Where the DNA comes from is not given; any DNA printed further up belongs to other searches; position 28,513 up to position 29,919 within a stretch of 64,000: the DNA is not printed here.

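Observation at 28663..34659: ytgABCD-like metal uptake operon with winged-helix tails on BOTH permeases plus a separate DtxR-family regulator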

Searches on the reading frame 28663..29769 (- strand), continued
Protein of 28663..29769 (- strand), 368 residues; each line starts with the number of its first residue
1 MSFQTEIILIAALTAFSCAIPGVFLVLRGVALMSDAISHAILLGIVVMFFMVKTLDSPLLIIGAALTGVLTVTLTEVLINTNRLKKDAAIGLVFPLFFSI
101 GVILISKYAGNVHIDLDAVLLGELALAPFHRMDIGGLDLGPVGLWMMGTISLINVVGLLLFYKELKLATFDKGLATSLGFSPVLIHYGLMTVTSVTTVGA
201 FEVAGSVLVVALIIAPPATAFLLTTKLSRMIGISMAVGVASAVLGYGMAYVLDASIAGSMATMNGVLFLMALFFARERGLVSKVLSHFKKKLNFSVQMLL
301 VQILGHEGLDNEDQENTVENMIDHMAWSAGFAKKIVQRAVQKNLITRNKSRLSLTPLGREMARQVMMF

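Call 29: find_encoding_contigs(protein=P0143, flank=8000, max_places=2)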
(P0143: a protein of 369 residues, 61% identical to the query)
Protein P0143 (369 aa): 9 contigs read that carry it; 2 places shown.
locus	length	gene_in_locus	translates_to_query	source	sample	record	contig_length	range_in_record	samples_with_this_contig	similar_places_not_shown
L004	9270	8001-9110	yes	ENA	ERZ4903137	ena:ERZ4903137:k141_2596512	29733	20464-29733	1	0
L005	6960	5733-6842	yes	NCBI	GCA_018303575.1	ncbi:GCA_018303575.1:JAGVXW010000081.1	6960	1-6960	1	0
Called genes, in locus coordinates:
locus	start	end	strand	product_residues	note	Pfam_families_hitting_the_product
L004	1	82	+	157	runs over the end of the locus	PF00186:DHFR_1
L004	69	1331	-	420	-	PF00919:UPF0004, PF04055:Radical_SAM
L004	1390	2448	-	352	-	PF01633:Choline_kinase (faint), PF01636:APH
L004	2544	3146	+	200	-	-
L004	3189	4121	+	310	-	PF03741:TerC, PF04332:DUF475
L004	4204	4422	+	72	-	PF26688:RHH_12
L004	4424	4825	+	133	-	PF10130:PIN_2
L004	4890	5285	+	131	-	PF01325:Fe_dep_repress, PF09339:HTH_IclR (weak), PF02742:Fe_dep_repr_C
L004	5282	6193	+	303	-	PF01297:ZnuA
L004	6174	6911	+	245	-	PF13476:AAA_23 (faint), PF00005:ABC_tran, PF02463:SMC_N (faint), PF13304:AAA_21 (weak)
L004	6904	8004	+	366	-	PF00950:ABC-3, PF01032:FecCD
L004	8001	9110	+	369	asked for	PF00950:ABC-3, PF01032:FecCD (weak)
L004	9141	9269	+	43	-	?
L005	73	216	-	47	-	-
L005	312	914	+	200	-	-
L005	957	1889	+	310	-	PF03741:TerC, PF04332:DUF475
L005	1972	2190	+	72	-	PF26688:RHH_12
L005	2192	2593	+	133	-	PF10130:PIN_2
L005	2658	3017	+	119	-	PF01325:Fe_dep_repress, PF09339:HTH_IclR (weak), PF02742:Fe_dep_repr_C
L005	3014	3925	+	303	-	PF01297:ZnuA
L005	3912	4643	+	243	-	PF13476:AAA_23 (faint), PF00005:ABC_tran, PF02463:SMC_N (faint), PF13304:AAA_21 (weak)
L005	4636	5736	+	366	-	PF00950:ABC-3, PF01032:FecCD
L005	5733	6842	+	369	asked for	PF00950:ABC-3, PF01032:FecCD (weak)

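Call 44: find_related_loci(query=window:28663-29769:-, collection=genome_contigs, flank=7000)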
Query window:28663-29769:- (368 aa) in genome_contigs; peptide patterns used: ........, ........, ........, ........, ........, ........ (x = any residue, [..] = any of these).
72 stretches matched a pattern; 1 encode a relative of the query (tblastn E <= 1e-3); 1 distinct loci.
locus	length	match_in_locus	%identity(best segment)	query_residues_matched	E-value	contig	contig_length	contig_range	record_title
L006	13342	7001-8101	92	1-367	0e+0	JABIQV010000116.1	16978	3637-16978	MAG: bacterium isolate SI072_bin15 k141_2174226, whole genome shotgun sequence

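Call 63: search_dna_similar(query=window:28663-29769:-, collection=plasmids, mode=protein, max_rows=30, max_evalue=1e-10)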
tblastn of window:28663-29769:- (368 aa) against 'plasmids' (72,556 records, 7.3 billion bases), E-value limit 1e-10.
Records with a match: 1201; places in all: 2344; records where one place covers at least 80% of the query: 10.
Best place of each record, by identity: <60% 1201.
By first word of the organism name: Escherichia 874; Pantoea 81; Klebsiella 55; Salmonella 48; Rhizobium 22; Staphylococcus 13; Rahnella 12; Shigella 11; Paracoccus 9; Roseomonas 8; and 40 more.
By predicted mobility (MOB-suite, as given by PLSDB): conjugative 866; non-mobilizable 260; mobilizable 75.
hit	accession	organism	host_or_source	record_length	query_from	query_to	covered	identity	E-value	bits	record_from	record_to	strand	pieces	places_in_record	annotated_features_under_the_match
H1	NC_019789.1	Deinococcus peraridilitoris DSM 19664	-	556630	7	364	97%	44.0%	9e-79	270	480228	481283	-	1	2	metal ABC transporter permease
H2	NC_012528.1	Deinococcus deserti VCD115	-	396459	1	361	98%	43.5%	6e-75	259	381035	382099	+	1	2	metal ABC transporter permease (x2)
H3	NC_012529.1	Deinococcus deserti VCD115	-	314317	7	359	96%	43.1%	2e-68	240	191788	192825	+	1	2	metal ABC transporter permease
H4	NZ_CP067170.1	Paracoccus aestuarii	cell culture,isolated from tidal flat ...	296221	2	354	96%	42.2%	2e-73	254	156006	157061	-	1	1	metal ABC transporter permease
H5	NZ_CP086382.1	Deinococcus radiophilus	Harpadon nehereus,cell culture,2 Mrad ...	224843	7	278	74%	48.9%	1e-40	160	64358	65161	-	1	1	metal ABC transporter permease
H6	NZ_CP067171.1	Paracoccus aestuarii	cell culture,isolated from tidal flat ...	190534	2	283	77%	46.5%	3e-59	214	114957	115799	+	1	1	metal ABC transporter permease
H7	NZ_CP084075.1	Fusobacterium vincentii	-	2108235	1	302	82%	43.4%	6e-64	227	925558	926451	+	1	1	none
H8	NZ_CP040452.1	Halomonas sp. PA16-9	-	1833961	6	291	77%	45.8%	4e-47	214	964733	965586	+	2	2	none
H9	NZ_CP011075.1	Brevibacillus laterosporus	Oryza sativa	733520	7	297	79%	44.7%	1e-63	226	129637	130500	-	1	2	metal ABC transporter permease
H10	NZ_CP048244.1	Ewingella americana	Flammulina filiformis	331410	3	366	99%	28.3%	2e-24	112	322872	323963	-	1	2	metal ABC transporter permease | hypothetical protein (x2)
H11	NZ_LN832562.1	Paracoccus aminovorans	-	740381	2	275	74%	36.9%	9e-28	122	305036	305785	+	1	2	metal ABC transporter permease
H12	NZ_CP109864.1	Paracoccus aminovorans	bacteria,human fecal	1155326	3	275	74%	37.0%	6e-27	119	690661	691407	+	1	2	record has no annotation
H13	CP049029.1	Rhodobacteraceae bacterium SC52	Apostichopus japonicus,pure ...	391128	1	284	77%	34.9%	6e-30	128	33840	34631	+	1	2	metal ABC transporter permease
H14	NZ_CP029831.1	Azospirillum ramasamyi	single cell,Cow dung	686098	8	281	74%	36.0%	1e-30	130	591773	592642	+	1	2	metal ABC transporter permease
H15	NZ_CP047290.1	Falsirhodobacter algicola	Grateloupia sp.,single cell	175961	2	278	75%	35.4%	6e-30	128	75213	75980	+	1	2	metal ABC transporter permease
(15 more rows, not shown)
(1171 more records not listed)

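Call 64: get_annotated_region(hit=H2, flank=6000)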
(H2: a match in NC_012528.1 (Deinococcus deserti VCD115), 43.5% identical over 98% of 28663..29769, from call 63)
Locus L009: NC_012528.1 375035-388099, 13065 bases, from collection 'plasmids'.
description: Deinococcus deserti VCD115 plasmid 3, complete sequence
organism: Deinococcus deserti VCD115 (NCBI taxid 546414)
taxonomy: Bacteria; Deinococcota; Deinococci; Deinococcales; Deinococcaceae; Deinococcus; Deinococcus deserti; Deinococcus deserti VCD115
host: -; source: -; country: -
typing (MOB-suite, as given by PLSDB): non-mobilizable; replicon rep_cluster_937
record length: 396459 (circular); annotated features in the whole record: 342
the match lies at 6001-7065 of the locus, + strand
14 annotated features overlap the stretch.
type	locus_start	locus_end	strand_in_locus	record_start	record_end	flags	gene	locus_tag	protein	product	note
CDS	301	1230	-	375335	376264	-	-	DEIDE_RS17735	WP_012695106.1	NAD(P)-dependent oxidoreductase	-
CDS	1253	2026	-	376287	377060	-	-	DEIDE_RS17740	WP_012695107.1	SDR family oxidoreductase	-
CDS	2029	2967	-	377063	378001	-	-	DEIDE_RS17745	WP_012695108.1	aldo/keto reductase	-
CDS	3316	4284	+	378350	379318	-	-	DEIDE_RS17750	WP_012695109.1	zinc ABC transporter substrate-binding protein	-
CDS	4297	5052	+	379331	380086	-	-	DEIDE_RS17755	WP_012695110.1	ABC transporter ATP-binding protein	-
CDS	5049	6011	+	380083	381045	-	-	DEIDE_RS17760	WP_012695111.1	metal ABC transporter permease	GO:0055085 - transmembrane transport [Evidence IEA]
CDS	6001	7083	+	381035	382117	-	-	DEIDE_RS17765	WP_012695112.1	metal ABC transporter permease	GO:0030001 - metal ion transport [Evidence IEA]; GO:0055085 - transmembrane transport [Evidence IEA]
CDS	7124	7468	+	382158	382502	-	-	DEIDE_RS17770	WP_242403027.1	metal-dependent transcriptional regulator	-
CDS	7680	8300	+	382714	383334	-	-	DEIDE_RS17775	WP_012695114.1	DoxX family protein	-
CDS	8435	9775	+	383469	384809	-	-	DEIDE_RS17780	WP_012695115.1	sulfite oxidase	-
CDS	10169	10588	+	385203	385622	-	-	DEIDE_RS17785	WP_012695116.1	MerR family DNA-binding protein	-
CDS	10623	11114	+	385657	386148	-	-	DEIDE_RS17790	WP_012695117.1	copper chaperone Copz family protein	-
CDS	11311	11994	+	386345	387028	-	-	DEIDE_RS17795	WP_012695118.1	DUF4396 domain-containing protein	-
CDS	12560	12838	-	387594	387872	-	-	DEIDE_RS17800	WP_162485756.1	hypothetical protein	-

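Call 65: get_annotated_region(hit=H4, flank=6000)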
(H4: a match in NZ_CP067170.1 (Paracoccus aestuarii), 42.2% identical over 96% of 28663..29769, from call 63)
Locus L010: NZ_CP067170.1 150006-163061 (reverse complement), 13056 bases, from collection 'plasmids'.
description: Paracoccus aestuarii strain DSM 19484 plasmid p296221, complete sequence
organism: Paracoccus aestuarii (NCBI taxid 453842)
taxonomy: Bacteria; Pseudomonadota; Alphaproteobacteria; Rhodobacterales; Paracoccaceae; Paracoccus; Paracoccus aestuarii
host: -; source: cell culture,isolated from tidal flat sediment; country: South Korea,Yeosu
typing (MOB-suite, as given by PLSDB): non-mobilizable; replicon rep_cluster_229
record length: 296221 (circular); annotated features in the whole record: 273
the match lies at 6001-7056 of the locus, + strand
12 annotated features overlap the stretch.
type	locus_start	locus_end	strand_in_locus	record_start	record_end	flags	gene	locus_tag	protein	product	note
CDS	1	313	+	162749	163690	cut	-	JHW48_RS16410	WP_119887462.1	ABC transporter permease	GO:0055085 - transmembrane transport [Evidence IEA]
CDS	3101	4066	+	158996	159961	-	-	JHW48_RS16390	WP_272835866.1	zinc ABC transporter substrate-binding protein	-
CDS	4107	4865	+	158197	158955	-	-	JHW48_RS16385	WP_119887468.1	metal ABC transporter ATP-binding protein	-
CDS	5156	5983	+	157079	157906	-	-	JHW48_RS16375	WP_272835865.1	metal ABC transporter permease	GO:0055085 - transmembrane transport [Evidence IEA]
CDS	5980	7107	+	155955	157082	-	-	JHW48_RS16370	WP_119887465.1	metal ABC transporter permease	GO:0030001 - metal ion transport [Evidence IEA]; GO:0055085 - transmembrane transport [Evidence IEA]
CDS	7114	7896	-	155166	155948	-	-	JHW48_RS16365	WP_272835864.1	fused MFS/spermidine synthase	-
CDS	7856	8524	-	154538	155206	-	-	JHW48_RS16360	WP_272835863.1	fused MFS/spermidine synthase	-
CDS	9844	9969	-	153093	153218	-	-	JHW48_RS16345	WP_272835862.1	hypothetical protein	-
CDS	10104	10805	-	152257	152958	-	-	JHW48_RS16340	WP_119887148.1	GntR family transcriptional regulator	-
CDS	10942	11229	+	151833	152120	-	-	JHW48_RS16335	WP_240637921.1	UxaA family hydrolase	-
CDS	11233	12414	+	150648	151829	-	-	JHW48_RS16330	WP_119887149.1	UxaA family hydrolase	-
CDS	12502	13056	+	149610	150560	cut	-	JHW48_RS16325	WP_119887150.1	tripartite tricarboxylate transporter substrate binding protein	-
